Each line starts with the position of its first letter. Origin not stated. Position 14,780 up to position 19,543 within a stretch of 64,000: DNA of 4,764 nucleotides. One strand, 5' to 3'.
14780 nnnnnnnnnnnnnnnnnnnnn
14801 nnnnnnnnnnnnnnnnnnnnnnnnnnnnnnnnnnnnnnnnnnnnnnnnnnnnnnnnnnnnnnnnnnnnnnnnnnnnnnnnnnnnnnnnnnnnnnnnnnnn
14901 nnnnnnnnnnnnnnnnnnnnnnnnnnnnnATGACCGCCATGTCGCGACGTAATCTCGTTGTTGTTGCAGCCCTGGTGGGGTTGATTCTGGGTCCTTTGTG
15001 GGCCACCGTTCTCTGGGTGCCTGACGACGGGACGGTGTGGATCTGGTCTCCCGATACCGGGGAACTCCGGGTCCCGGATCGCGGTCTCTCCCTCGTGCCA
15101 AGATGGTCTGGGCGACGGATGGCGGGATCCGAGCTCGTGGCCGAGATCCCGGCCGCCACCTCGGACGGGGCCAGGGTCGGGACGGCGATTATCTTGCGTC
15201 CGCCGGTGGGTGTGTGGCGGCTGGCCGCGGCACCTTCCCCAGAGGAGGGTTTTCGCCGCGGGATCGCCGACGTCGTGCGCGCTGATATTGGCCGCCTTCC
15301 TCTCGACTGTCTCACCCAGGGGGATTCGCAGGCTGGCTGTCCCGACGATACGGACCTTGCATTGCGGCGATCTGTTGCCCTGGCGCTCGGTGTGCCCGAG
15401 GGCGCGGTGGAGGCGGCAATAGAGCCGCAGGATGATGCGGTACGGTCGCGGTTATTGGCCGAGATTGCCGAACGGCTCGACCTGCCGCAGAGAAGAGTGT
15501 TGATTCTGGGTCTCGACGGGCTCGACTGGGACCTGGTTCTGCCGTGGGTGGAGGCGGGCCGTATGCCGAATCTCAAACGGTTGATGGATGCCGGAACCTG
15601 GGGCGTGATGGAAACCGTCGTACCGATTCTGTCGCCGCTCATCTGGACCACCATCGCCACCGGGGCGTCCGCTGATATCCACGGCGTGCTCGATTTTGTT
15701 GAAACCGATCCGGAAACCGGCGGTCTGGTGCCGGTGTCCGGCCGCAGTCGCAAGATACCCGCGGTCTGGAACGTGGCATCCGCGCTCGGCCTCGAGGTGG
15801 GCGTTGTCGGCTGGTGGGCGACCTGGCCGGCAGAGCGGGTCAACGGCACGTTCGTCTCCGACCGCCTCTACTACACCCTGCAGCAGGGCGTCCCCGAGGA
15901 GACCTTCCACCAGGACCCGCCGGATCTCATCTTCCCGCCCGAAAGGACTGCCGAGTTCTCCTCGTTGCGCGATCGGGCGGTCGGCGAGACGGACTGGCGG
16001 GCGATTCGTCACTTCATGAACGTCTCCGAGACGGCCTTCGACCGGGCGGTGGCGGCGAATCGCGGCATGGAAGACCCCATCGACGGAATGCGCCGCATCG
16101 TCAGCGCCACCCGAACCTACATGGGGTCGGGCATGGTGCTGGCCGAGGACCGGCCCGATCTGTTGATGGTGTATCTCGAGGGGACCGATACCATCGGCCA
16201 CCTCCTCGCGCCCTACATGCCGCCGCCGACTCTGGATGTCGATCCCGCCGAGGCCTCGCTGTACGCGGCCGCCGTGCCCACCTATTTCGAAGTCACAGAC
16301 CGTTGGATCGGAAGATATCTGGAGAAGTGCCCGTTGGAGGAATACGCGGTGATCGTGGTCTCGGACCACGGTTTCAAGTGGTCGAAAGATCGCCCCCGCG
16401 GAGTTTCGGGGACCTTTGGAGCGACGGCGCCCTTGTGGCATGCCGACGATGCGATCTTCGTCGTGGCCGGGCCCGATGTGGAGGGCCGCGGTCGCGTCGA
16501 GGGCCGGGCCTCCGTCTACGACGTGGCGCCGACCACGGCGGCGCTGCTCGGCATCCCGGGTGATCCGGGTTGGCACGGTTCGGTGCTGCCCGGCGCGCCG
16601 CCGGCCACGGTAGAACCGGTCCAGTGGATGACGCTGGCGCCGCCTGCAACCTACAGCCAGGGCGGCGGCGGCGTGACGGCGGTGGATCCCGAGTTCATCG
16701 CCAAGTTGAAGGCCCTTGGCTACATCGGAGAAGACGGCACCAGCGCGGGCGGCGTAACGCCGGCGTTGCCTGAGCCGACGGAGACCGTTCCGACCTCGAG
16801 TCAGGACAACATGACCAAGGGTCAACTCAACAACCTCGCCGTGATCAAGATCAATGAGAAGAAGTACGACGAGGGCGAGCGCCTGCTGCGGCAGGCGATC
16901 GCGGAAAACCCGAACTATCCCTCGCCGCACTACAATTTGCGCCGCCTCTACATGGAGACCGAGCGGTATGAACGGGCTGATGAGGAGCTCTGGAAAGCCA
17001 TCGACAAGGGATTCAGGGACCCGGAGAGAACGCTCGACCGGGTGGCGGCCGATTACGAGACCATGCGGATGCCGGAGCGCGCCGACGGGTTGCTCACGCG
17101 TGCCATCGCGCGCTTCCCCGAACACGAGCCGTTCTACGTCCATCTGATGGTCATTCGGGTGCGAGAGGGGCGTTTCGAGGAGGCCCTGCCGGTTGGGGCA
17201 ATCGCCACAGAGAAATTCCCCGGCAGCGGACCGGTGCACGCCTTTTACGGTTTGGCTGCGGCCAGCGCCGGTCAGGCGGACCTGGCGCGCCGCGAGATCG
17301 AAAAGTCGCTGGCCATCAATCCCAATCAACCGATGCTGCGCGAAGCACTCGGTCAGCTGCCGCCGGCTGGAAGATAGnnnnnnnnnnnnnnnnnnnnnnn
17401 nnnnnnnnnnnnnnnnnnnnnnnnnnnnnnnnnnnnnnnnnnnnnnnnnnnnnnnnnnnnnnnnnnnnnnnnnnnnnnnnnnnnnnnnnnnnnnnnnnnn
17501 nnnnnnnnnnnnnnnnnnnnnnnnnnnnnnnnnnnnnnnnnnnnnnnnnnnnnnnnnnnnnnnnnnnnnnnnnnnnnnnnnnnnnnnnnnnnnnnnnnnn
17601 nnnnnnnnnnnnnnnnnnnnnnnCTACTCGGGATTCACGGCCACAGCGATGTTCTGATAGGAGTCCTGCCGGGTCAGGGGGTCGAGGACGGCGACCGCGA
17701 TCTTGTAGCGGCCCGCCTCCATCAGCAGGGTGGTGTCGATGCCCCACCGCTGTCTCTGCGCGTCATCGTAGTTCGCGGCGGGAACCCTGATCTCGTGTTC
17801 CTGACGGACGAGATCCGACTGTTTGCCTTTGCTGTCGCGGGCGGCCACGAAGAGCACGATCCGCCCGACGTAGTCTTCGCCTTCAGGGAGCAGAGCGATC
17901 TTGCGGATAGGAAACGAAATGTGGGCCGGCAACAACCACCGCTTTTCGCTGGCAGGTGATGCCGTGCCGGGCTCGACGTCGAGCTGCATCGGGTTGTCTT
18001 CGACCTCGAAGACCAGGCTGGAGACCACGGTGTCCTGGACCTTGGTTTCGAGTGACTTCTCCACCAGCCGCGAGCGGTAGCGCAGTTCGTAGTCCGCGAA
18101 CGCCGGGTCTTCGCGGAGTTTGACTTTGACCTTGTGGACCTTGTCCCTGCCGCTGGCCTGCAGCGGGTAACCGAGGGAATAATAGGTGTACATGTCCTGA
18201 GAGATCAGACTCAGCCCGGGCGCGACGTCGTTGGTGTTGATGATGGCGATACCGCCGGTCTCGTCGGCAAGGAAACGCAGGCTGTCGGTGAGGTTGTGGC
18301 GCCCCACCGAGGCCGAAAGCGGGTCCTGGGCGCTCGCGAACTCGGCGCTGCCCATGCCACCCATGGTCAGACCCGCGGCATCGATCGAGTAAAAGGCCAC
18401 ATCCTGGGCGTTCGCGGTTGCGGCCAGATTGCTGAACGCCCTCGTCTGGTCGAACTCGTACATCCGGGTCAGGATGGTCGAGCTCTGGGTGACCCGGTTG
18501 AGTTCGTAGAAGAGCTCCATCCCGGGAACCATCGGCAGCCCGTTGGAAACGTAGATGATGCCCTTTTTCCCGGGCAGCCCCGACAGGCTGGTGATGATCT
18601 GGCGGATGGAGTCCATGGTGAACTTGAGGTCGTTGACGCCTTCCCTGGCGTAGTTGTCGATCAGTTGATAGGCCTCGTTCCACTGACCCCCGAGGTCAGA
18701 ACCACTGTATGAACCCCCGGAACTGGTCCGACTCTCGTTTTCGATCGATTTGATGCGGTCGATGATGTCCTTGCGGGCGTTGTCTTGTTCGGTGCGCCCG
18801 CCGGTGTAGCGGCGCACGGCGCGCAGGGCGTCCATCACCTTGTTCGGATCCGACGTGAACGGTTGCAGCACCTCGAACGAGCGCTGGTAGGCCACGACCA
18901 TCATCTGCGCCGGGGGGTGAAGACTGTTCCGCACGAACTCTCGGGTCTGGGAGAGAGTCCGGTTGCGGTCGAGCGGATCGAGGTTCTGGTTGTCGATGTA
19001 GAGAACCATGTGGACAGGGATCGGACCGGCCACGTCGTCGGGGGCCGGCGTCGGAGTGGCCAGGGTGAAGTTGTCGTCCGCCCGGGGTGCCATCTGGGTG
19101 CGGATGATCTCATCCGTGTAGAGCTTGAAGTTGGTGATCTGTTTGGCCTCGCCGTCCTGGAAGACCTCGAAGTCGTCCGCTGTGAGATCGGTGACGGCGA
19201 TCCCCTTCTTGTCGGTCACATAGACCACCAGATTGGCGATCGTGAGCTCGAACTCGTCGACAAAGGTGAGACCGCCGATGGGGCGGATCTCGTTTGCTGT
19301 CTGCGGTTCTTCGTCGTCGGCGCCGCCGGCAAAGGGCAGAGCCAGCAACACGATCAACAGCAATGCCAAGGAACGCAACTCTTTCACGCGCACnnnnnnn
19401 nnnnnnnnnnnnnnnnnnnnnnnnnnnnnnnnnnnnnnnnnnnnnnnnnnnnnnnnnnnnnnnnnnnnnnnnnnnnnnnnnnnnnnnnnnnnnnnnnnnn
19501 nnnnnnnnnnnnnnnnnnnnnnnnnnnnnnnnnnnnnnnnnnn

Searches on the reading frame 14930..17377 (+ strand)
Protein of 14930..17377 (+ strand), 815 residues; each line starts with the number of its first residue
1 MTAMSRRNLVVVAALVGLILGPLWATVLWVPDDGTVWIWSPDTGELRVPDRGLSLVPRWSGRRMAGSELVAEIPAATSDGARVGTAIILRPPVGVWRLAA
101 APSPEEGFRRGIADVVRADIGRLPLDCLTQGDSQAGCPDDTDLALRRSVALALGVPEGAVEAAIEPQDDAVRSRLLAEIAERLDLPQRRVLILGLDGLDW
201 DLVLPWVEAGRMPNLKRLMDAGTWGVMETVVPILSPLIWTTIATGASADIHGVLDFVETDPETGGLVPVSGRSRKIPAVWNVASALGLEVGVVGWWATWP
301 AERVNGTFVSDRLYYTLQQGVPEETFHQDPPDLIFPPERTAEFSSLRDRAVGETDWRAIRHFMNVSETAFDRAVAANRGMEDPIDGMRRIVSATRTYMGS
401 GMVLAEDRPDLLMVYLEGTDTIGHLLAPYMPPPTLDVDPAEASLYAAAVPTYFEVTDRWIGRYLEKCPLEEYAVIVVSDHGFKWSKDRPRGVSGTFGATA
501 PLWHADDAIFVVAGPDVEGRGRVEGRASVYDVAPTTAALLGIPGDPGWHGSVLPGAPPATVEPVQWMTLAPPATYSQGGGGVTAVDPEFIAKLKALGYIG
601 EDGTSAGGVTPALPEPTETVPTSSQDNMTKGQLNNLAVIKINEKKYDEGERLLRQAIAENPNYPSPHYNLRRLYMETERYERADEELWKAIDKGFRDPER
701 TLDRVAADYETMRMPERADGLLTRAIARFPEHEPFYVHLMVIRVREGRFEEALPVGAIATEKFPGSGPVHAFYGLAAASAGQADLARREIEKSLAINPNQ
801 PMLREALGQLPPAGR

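Call 6: search_protein_families(library=pfam, proteins=[window:14930-17377:+])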
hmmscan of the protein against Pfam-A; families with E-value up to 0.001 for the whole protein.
window:14930-17377:+ (815 aa): 6 families
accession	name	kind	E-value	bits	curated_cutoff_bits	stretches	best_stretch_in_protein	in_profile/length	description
PF01663.27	Phosphodiest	-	9.9e-31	108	23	1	190-483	1-222/342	Type I phosphodiesterase / nucleotide pyrophosphatase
PF14559.12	TPR_19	-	5.9e-15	55.8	25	1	643-690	4-51/68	Tetratricopeptide repeat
PF13428.12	TPR_14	-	1.7e-10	40.9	23.5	0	772-810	6-44/44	Tetratricopeptide repeat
PF07719.23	TPR_2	-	7.1e-07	29.3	27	0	633-663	4-34/34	Tetratricopeptide repeat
PF13181.12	TPR_8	-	0.00017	22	25.7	0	634-663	5-34/34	Tetratricopeptide repeat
PF13431.12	TPR_17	-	0.00024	21.6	24.4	0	652-683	1-32/34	Tetratricopeptide repeat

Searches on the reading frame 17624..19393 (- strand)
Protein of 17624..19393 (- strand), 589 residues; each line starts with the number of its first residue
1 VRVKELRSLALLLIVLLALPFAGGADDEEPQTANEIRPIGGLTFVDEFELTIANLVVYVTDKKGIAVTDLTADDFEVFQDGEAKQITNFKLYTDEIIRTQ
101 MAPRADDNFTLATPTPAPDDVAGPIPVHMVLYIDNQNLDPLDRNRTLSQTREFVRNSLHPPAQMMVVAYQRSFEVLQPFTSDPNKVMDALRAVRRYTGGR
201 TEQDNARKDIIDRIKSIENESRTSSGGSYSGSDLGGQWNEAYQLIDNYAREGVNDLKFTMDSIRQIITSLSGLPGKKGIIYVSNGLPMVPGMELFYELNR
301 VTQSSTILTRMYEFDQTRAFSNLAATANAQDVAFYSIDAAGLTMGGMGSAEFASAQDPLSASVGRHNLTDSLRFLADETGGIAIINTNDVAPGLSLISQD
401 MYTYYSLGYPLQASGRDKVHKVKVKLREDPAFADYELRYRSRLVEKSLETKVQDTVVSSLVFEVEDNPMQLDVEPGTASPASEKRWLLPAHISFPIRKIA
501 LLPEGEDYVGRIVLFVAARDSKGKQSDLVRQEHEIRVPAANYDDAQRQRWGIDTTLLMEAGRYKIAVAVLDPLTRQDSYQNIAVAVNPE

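Call 6: search_protein_families(library=pfam, proteins=[window:17624-19393:-])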
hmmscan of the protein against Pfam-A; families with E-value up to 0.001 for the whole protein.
window:17624-19393:- (589 aa): 1 family
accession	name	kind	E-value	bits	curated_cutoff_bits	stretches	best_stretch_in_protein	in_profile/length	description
PF13519.12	VWA_2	-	9.8e-05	23.4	27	1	145-208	23-83/107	von Willebrand factor type A domain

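Call 10: find_encoding_contigs(protein=window:17624-19393:-, flank=4000, max_places=10)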
Protein window:17624-19393:- (589 aa): no gene with exactly this product is on record in the collection.

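Call 61: search_protein_families(library=ncbifam, proteins=[window:17624-19393:-], max_evalue=0.01)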
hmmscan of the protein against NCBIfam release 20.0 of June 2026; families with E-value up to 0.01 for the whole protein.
window:17624-19393:- (589 aa): 1 family
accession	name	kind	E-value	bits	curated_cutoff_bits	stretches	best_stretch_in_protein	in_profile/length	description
TIGR03436.1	acidobact_VWFA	subfamily_domain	1e-53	183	81.25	1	54-441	11-319/324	VWA domain-containing protein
